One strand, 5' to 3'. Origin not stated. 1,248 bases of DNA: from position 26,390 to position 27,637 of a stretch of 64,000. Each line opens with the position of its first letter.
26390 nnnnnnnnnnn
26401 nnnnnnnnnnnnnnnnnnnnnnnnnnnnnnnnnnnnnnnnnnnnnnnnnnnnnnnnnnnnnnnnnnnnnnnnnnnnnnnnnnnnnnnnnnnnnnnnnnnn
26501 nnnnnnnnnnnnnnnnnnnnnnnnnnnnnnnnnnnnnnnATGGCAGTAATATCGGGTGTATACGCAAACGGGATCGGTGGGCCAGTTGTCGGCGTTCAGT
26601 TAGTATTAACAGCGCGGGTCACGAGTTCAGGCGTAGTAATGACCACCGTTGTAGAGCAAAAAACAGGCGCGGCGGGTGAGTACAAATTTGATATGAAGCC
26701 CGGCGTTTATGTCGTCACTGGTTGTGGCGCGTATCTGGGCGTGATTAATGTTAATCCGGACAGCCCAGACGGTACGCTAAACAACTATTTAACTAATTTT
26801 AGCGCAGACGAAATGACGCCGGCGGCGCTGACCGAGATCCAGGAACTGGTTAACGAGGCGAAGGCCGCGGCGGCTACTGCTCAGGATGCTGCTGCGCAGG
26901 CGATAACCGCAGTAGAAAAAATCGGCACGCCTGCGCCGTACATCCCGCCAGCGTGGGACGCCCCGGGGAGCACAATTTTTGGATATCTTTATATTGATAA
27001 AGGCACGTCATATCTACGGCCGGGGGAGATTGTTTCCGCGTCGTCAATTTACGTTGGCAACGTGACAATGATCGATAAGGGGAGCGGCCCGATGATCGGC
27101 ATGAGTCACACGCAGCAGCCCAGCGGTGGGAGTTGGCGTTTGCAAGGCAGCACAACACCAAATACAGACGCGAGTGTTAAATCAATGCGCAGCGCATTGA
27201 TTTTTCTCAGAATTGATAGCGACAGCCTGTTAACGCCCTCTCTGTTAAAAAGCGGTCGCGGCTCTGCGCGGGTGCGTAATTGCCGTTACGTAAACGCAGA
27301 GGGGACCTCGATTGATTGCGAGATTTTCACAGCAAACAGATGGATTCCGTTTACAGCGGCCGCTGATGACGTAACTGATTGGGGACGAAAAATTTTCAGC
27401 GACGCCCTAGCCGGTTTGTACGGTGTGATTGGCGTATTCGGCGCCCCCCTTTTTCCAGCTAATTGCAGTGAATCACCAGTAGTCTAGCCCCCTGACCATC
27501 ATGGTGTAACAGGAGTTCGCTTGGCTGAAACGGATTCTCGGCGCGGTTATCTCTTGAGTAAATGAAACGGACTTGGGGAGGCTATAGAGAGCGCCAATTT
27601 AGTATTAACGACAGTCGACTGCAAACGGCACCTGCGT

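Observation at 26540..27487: Unassigned 315-aa protein appended after tail gene D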

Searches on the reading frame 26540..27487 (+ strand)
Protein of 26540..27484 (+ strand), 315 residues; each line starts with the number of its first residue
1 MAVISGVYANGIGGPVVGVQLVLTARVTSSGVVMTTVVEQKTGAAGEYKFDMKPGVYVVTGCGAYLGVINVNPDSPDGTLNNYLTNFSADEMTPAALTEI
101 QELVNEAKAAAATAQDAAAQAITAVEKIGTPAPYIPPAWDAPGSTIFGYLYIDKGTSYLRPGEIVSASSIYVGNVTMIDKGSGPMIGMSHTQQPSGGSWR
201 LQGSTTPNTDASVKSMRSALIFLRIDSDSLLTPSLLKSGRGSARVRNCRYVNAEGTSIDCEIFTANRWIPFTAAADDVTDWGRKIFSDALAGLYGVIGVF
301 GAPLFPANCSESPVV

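Call 3: search_protein_families(library=pfam, proteins=[window:26540-27484:+], max_evalue=1)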
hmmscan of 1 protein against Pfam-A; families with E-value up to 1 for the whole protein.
window:26540-27484:+ (315 aa): 3 families
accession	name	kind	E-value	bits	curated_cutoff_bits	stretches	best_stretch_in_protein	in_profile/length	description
PF08400.16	phage_tail_N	-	3.4e-22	79.3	26.6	1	3-124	4-130/134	Prophage tail fibre N-terminal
PF13620.12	CarboxypepD_reg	-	0.058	14.2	32.3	1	10-60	8-53/82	Carboxypeptidase regulatory-like domain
PF17210.9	SdrD_B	-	0.2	12.3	29.7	1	16-60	24-63/112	SdrD B-like domain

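Call 4: search_protein_families(library=phrogs, proteins=[window:26540-27484:+], max_evalue=0.1)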
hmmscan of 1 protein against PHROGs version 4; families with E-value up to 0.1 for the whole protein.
window:26540-27484:+ (315 aa): 13 families
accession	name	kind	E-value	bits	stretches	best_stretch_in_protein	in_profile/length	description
phrog_4128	-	tail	9.1e-36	125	1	3-128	4-134/603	tail fiber protein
phrog_2636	-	tail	9.3e-30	105.1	1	3-128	4-134/568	tail fiber protein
phrog_3279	-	tail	1.7e-20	75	1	3-127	4-133/396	tail fiber protein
phrog_366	-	tail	8.5e-19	69.3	1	3-125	4-131/474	tail fiber protein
phrog_1419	-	tail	5.5e-17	62.2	1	4-121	5-127/793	tail protein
phrog_17582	-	tail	1e-14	55.4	1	3-123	4-132/296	tail fiber protein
phrog_295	-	tail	4.6e-13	49.9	1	3-129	4-135/794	tail fiber protein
phrog_8713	-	tail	5.2e-13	49.8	1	3-130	4-136/509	tail fiber protein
phrog_23469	-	unknown function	7.3e-10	38.9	1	1-122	1-127/673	-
phrog_11437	-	unknown function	7.7e-09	36.7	1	2-60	2-61/72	-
phrog_6578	-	tail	8.7e-09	34.7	1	32-121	1-95/1210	tail fiber protein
phrog_1141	-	tail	2.8e-07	31.4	1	244-300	8-64/194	tail fiber protein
phrog_1795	-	tail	2.9e-05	24.3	1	244-300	11-72/358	tail fiber protein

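Call 5: search_protein_families(library=ncbifam, proteins=[window:26540-27484:+], max_evalue=1)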
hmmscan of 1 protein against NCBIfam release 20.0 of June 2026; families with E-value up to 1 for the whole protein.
window:26540-27484:+ (315 aa): 0 families

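Call 14: find_homologous_proteins(query=window:26540-27484:+, max_evalue=0.001)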
Query window:26540-27484:+ (315 aa): 35 proteins with E <= 0.001 among 3337 candidates.
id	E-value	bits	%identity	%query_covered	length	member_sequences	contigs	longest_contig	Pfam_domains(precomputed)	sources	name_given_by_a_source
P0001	1.0e-204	697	100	100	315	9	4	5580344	PF08400.17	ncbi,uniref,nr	ncbi:prophage tail fiber N-terminal domain-containing protein [Escherichia coli]|uniref:prophage tai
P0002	5.5e-185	632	91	100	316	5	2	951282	PF08400.17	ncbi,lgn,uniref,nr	ncbi:prophage tail fiber N-terminal domain-containing protein [Escherichia coli]|uniref:prophage tai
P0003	2.6e-158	544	83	94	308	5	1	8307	PF08400.17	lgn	-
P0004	1.4e-130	453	71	94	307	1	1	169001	PF08400.17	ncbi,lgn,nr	ncbi:hypothetical protein YV76_001838 [Salmonella enterica subsp. enterica]|nr:hypothetical protein 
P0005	2.1e-109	384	60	94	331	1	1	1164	PF08400.17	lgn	-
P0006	7.7e-67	244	43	95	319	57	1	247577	PF08400.17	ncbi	ncbi:prophage tail fiber N-terminal domain-containing protein [Salmonella enterica subsp. enterica]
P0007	4.7e-66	241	45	95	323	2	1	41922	PF08400.17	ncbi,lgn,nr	ncbi:prophage tail fiber N-terminal domain-containing protein [Salmonella enterica subsp. enterica s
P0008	5.3e-66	241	44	95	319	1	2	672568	PF08400.17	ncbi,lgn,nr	ncbi:hypothetical protein Y819_003445 [Salmonella enterica subsp. enterica]|nr:hypothetical protein 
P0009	5.7e-66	241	45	94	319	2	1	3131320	PF08400.17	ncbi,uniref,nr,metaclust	ncbi:phage tail protein [Salmonella enterica subsp. enterica serovar Namur str. 05-2929]|uniref:prop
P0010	8.9e-66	240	44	95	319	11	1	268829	PF08400.17,PF13620.13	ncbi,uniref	ncbi:prophage tail fiber N-terminal domain-containing protein [Salmonella enterica subsp. enterica s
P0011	9.2e-66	240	44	95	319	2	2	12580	PF08400.17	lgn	-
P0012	1.4e-65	240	44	95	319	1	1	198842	PF08400.17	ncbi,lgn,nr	ncbi:hypothetical protein B5W64_18510 [Salmonella enterica]|nr:hypothetical protein [Salmonella ente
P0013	1.5e-64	236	43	95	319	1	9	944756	PF08400.17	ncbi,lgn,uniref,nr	ncbi:prophage tail fiber N-terminal domain-containing protein [Salmonella enterica]|uniref:prophage 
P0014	2.0e-64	236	44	94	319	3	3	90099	PF08400.17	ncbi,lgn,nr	ncbi:prophage tail fiber N-terminal domain-containing protein [Salmonella enterica]|nr:hypothetical 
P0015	6.4e-64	234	43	95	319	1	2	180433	PF08400.17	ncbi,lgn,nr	ncbi:hypothetical protein DRT30_10080 [Salmonella enterica subsp. enterica serovar Ealing]|nr:hypoth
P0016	1.3e-63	233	43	95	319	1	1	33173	PF08400.17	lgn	-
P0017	4.2e-63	232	73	34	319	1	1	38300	PF08400.17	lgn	-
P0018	1.1e-62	230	72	34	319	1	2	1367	PF08400.17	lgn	-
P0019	1.6e-62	230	73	34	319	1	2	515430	PF08400.17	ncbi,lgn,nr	ncbi:prophage tail fiber N-terminal domain-containing protein [Salmonella enterica]|nr:prophage tail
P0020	4.9e-56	208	40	53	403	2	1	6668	PF08400.17,PF13620.13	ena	-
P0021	2.2e-55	206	41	94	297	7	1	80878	PF08400.17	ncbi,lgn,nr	ncbi:hypothetical protein FNH88_19385 [Salmonella enterica subsp. salamae]|nr:hypothetical protein [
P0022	2.1e-52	196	88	33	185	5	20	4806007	PF08400.17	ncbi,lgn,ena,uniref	ncbi:prophage tail fiber N-terminal domain-containing protein [Escherichia coli]|uniref:prophage tai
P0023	4.4e-52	195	42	53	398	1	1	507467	PF08400.17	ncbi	ncbi:prophage tail fiber N-terminal domain-containing protein [Pseudescherichia vulneris]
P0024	1.0e-51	194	88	33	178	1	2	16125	PF08400.17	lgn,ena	-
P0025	1.0e-51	194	88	33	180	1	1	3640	PF08400.17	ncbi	ncbi:TPA: prophage tail fiber N-terminal domain-containing protein, partial [Escherichia coli]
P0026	1.0e-51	194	88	33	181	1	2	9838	PF08400.17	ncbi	ncbi:TPA: prophage tail fiber N-terminal domain-containing protein, partial [Escherichia coli]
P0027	1.1e-50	191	60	33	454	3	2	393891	PF08400.17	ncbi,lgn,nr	ncbi:prophage tail fiber N-terminal domain-containing protein [Salmonella enterica]|nr:prophage tail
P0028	1.8e-42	164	73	36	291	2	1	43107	PF08400.17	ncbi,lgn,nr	ncbi:hypothetical protein E6W93_22515 [Salmonella enterica subsp. enterica serovar Uppsala]|nr:hypot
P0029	1.1e-41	161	71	34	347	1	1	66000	PF08400.17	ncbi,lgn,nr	ncbi:phage tail protein [Salmonella enterica subsp. enterica serovar Rovaniemi]|nr:phage tail protei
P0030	2.2e-34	137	61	33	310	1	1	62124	PF08400.17,PF13620.13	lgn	-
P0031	3.7e-34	137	62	33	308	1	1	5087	PF08400.17,PF13620.13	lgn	-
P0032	6.4e-34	136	62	33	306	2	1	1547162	PF08400.17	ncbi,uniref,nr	ncbi:prophage tail fiber N-terminal domain-containing protein [Enterobacter bugandensis]|uniref:prop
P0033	1.3e-33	135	60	33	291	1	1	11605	PF08400.17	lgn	-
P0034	1.9e-33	134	59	33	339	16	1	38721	PF08400.17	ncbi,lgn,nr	ncbi:hypothetical protein ICE59_004083 [Salmonella enterica subsp. enterica serovar Agama]|nr:hypoth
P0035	2.6e-31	127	58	33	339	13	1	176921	PF08400.17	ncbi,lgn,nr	ncbi:hypothetical protein DIR64_05165 [Salmonella enterica subsp. enterica serovar Tafo]|nr:hypothet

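Call 20: search_dna_similar(query=window:26540-27484:+, collection=phages, mode=protein, max_rows=30)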
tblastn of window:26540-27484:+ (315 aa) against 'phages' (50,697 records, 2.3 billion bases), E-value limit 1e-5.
Records with a match: 26; places in all: 26; records where one place covers at least 80% of the query: 0.
Best place of each record, by identity: <60% 26.
By first word of the organism name: Escherichia 23; Salmonella 2; Cronobacter 1.
By host as written in the record: Escherichia coli 12; - 4; Escherichia coli K-12 4; Escherichia coli ECOR13 2; Salmonella enterica subsp. enterica serovar Enteritidis 2; Escherichia coli HER 1036 1; Cronobacter sakazakii ATCC 29544 1.
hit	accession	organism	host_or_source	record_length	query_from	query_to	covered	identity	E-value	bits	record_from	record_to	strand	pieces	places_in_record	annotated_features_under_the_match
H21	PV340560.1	Escherichia phage PhiR40_1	Escherichia coli ECOR13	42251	4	106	33%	39.8%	2e-6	55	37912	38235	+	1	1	side tail fiber protein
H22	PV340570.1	Escherichia phage PhiR49_2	Escherichia coli ECOR13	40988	4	106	33%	39.8%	2e-6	55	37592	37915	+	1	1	side tail fiber protein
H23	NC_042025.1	Salmonella phage SE1 (in:Nonagvirus)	Salmonella enterica subsp. enterica ...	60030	6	104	31%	35.6%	1e-7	59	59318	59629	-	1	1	tail protein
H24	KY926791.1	Salmonella phage SE1Kor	Salmonella enterica subsp. enterica ...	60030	6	104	31%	35.6%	1e-7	59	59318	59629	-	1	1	hypothetical protein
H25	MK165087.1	Escherichia phage BRET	Escherichia coli HER 1036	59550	4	104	32%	34.0%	2e-7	59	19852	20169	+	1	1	putative tail fiber protein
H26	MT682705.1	Escherichia phage vB_EcoS_SP8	waste water from pig farming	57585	6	104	31%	34.6%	7e-7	57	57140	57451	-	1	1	tail lysis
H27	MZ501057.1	Escherichia phage ChristophMerian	Escherichia coli K-12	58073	6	104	31%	34.6%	1e-6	56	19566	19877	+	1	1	lateral tail fiber protein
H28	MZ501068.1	Escherichia phage FritzHoffmann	Escherichia coli K-12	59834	6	104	31%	34.6%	3e-6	55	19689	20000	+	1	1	lateral tail fiber protein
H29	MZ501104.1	Escherichia phage SeppeHuegi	Escherichia coli K-12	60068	4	106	33%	32.4%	1e-6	56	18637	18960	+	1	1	lateral tail fiber protein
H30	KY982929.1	Cronobacter phage CSP1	Cronobacter sakazakii ATCC 29544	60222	4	106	33%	32.4%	2e-6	56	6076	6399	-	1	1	putative tail fiber protein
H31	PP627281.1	Escherichia phage KS_W4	Escherichia coli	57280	4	106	33%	32.4%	2e-6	56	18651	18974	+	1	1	tail fiber protein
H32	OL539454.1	Escherichia phage vB_EcoS_OddieOddie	Escherichia coli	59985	4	106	33%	32.4%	2e-6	55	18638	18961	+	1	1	tail fiber protein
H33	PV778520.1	Escherichia phage RCIP0359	Escherichia coli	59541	4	106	33%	32.4%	3e-6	55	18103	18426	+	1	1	hypothetical protein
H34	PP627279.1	Escherichia phage KS_A8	Escherichia coli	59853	4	106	33%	32.4%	4e-6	54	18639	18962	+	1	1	tail fiber protein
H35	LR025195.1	Escherichia phage vB_Eco_SLUR76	-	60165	6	106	32%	33.0%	6e-7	57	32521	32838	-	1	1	side tail fiber protein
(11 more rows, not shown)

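Call 34: search_protein_families(library=pfam, proteins=[L003:9001-10824:+, L002:9001-10008:+], max_evalue=1)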
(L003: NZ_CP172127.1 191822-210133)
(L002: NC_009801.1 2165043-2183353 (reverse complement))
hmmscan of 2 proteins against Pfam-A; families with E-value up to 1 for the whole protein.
L003:9001-10824:+ (608 aa): 3 families
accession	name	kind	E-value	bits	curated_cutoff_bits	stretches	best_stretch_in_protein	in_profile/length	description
PF08400.16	phage_tail_N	-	5.1e-25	88.5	26.6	1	3-126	4-132/134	Prophage tail fibre N-terminal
PF13620.12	CarboxypepD_reg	-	0.0025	18.6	32.3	1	9-64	7-57/82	Carboxypeptidase regulatory-like domain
PF17210.9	SdrD_B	-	0.25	12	29.7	1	14-63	22-66/112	SdrD B-like domain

L002:9001-10008:+ (336 aa): 3 families
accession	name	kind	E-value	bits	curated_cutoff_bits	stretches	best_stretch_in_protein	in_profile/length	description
PF08400.16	phage_tail_N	-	3.2e-23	82.7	26.6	1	3-125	4-132/134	Prophage tail fibre N-terminal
PF13620.12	CarboxypepD_reg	-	0.00055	20.7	32.3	1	9-64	7-57/82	Carboxypeptidase regulatory-like domain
PF17210.9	SdrD_B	-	0.18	12.4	29.7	1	14-63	22-66/112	SdrD B-like domain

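Call 42: find_encoding_contigs(protein=P0009, flank=8000, max_places=2)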
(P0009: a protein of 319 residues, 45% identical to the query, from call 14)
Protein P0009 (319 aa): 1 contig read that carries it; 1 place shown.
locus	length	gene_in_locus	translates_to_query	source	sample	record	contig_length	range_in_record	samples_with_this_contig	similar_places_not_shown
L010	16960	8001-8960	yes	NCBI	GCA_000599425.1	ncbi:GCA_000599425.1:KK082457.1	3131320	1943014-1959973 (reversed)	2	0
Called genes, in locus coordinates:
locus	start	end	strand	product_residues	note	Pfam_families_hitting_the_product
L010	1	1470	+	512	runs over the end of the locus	PF04984:Phage_sheath_1, PF17482:Phage_sheath_1C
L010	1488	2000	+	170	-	PF04985:Phage_tube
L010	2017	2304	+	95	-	PF10109:Phage_TAC_7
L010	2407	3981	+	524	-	-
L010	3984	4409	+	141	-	PF06995:Phage_P2_GpU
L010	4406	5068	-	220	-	-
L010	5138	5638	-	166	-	-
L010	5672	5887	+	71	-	PF05489:Phage_tail_X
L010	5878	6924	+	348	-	PF05954:Phage_GPD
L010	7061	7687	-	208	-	PF09669:Phage_pRha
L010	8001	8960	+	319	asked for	PF08400:phage_tail_N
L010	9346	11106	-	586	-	PF11893:DUF3413, PF00884:Sulfatase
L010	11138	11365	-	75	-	PF07208:DUF1414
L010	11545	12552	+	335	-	PF04245:NA37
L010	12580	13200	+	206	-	-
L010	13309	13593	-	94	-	PF01386:Ribosomal_L25p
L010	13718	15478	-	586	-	PF00270:DEAD, PF04851:ResIII, PF13604:AAA_30 (faint), PF18766:SWI2_SNF2 (weak), PF00271:Helicase_C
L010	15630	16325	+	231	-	PF01479:S4, PF00849:PseudoU_synth_2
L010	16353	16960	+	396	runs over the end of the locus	PF07690:MFS_1, PF00083:Sugar_tr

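Call 43: find_encoding_contigs(protein=P0004, flank=8000, max_places=2)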
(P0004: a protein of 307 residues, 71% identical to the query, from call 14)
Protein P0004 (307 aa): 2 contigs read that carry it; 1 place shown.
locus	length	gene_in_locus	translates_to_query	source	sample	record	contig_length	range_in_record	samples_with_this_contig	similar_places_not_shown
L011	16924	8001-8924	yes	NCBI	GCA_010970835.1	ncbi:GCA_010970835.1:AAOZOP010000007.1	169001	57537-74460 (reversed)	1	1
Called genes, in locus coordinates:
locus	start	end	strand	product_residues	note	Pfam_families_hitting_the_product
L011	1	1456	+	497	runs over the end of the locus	PF04984:Phage_sheath_1, PF17482:Phage_sheath_1C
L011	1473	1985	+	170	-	PF04985:Phage_tube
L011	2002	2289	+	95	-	PF10109:Phage_TAC_7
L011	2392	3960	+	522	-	-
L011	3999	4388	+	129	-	PF06995:Phage_P2_GpU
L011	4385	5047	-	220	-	-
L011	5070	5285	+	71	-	PF05489:Phage_tail_X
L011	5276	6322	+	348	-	PF05954:Phage_GPD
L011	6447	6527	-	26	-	-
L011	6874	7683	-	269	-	PF04383:KilA-N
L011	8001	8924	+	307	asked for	PF08400:phage_tail_N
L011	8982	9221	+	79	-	-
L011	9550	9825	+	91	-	PF02583:Trns_repr_metal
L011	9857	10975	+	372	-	PF08240:ADH_N, PF00107:ADH_zinc_N, PF13602:ADH_zinc_N_2 (weak)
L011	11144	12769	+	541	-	PF02203:TarH, PF00672:HAMP, PF00015:MCPsignal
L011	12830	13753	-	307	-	PF00126:HTH_1, PF03466:LysR_substrate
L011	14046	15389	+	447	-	PF07063:HGLS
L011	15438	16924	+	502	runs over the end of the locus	PF00135:COesterase, PF20434:BD-FAE, PF07859:Abhydrolase_3 (faint), PF00135:COesterase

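Call 44: find_encoding_contigs(protein=P0023, flank=8000, max_places=2)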
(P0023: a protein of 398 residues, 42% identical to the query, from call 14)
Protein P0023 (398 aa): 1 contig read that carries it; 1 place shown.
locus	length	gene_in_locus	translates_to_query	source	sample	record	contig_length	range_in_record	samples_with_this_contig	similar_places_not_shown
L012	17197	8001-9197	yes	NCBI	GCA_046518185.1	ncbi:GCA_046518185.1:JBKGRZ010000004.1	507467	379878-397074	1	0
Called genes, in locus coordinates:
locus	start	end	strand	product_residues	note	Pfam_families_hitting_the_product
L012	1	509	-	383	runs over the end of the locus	PF13609:Porin_4, PF00267:Porin_1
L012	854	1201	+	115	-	PF05939:Phage_min_tail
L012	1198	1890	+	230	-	PF05100:Phage_tail_L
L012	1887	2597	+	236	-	PF14464:Prok-JAB, PF00877:NLPC_P60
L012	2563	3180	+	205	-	-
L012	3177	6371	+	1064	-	PF24801:FNIII-A_GpJ, PF13550:Phage-tail_3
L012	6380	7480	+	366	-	-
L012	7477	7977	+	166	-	-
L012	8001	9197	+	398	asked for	PF08400:phage_tail_N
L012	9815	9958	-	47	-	-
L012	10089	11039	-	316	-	PF04393:DUF535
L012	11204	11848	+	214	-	PF00149:Metallophos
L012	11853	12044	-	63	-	PF07358:DUF1482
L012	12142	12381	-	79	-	PF07351:DUF1480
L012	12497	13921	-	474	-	PF17125:Methyltr_RsmF_N, PF22458:RsmF-B_ferredox (weak), PF01189:Methyltr_RsmB-F, PF21150:YebU_pre-PUA_dom, PF13636:Methyltranf_PUA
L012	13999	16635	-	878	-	PF02470:MlaD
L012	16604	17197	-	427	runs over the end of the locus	PF04403:PqiA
